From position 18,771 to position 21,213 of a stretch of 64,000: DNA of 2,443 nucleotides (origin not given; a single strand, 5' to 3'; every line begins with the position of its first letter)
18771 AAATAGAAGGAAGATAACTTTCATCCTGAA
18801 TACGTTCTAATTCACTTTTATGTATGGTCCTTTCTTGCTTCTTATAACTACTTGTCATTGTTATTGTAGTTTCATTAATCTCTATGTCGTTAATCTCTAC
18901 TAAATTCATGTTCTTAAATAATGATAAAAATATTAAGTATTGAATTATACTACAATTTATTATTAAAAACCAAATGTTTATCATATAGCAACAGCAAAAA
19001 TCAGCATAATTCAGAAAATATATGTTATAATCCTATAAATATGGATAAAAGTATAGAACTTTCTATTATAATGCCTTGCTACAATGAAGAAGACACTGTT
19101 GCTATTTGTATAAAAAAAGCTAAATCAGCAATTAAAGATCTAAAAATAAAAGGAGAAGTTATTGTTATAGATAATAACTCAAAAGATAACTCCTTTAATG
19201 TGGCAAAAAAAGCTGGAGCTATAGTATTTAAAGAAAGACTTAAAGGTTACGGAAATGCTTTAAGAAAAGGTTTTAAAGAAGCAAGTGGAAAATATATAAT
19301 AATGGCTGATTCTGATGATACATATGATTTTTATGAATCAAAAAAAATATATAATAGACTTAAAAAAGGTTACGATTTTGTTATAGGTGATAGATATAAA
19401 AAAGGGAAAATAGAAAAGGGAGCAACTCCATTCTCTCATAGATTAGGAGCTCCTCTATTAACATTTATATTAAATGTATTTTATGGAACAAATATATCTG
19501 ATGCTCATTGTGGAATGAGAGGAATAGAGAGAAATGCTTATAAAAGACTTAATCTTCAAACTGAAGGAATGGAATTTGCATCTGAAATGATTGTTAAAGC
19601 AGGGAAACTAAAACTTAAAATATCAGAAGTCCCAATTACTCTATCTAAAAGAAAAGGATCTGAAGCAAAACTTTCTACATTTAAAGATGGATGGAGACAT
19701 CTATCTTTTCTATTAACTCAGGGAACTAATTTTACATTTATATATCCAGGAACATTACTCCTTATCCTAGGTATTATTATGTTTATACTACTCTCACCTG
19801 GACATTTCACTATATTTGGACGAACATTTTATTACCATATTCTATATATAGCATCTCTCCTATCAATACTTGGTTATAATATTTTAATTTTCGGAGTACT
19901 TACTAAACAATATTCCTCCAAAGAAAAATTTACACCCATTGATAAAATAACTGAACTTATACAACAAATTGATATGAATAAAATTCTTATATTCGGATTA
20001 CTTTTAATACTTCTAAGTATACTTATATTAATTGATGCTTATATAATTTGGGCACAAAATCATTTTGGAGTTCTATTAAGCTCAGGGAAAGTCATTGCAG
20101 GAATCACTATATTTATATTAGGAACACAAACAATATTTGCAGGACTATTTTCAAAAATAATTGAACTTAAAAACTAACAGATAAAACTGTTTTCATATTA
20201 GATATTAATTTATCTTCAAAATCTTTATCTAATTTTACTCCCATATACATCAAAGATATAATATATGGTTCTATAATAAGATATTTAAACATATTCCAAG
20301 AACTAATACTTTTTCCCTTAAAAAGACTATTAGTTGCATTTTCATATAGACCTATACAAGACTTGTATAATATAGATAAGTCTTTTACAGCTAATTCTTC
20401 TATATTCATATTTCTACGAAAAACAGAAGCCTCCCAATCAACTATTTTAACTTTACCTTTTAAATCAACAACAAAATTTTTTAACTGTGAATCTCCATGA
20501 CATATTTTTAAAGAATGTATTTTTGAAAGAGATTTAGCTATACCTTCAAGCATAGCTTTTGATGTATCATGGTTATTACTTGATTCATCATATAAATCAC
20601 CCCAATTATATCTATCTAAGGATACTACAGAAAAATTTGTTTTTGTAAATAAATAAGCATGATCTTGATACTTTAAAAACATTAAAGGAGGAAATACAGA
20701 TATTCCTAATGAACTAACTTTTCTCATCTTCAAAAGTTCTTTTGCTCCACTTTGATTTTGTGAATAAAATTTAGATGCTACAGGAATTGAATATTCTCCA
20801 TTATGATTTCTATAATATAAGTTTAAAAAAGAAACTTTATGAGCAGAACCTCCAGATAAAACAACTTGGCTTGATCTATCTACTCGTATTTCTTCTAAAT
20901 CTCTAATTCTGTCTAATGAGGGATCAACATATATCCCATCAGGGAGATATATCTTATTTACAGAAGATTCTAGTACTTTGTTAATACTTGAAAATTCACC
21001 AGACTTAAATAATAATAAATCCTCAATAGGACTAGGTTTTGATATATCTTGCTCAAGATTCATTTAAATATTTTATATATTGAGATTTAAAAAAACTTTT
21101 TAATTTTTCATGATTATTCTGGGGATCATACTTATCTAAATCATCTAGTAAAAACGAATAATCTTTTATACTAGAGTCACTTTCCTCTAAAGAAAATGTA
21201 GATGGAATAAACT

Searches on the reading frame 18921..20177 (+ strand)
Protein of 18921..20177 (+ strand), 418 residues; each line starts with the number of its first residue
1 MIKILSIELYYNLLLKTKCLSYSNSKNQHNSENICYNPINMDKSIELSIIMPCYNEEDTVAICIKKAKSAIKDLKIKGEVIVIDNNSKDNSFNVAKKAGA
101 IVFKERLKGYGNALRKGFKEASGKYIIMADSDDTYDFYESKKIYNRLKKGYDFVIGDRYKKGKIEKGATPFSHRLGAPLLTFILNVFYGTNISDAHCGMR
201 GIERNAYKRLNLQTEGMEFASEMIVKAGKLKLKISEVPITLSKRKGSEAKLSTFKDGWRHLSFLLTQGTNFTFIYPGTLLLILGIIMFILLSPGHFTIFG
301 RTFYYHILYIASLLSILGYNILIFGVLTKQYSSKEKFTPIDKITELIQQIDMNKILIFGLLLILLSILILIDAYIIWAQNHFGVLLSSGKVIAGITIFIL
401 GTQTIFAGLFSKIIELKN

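Call 9: search_protein_families(library=pfam, proteins=[window:18921-20177:+], max_evalue=0.01)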
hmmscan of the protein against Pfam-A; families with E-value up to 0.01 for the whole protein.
window:18921-20177:+ (418 aa): 1 family
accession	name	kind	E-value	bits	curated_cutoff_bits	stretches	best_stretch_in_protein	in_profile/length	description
PF00535.33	Glycos_transf_2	-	1.2e-28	100.6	23.3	1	48-209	1-166/168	Glycosyl transferase family 2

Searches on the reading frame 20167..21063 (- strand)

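Call 13: search_protein_families(library=pfam, proteins=[window:20167-21063:-], max_evalue=0.05)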
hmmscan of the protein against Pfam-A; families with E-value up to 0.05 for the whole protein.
window:20167-21063:- (298 aa): 4 families
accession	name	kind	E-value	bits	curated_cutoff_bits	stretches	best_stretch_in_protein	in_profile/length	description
PF06293.20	Kdo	-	6.3e-07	29.5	21.3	1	107-237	59-193/207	Lipopolysaccharide kinase (Kdo/WaaP) family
PF00069.31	Pkinase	-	9.3e-06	25.7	31.7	1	159-214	91-146/263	Protein kinase domain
PF07387.17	Seadorna_VP7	-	5.1e-05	22.9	20.3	1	111-228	88-209/308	Seadornavirus VP7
PF01163.29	RIO1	-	0.035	14.1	22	0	151-232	92-170/187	RIO domain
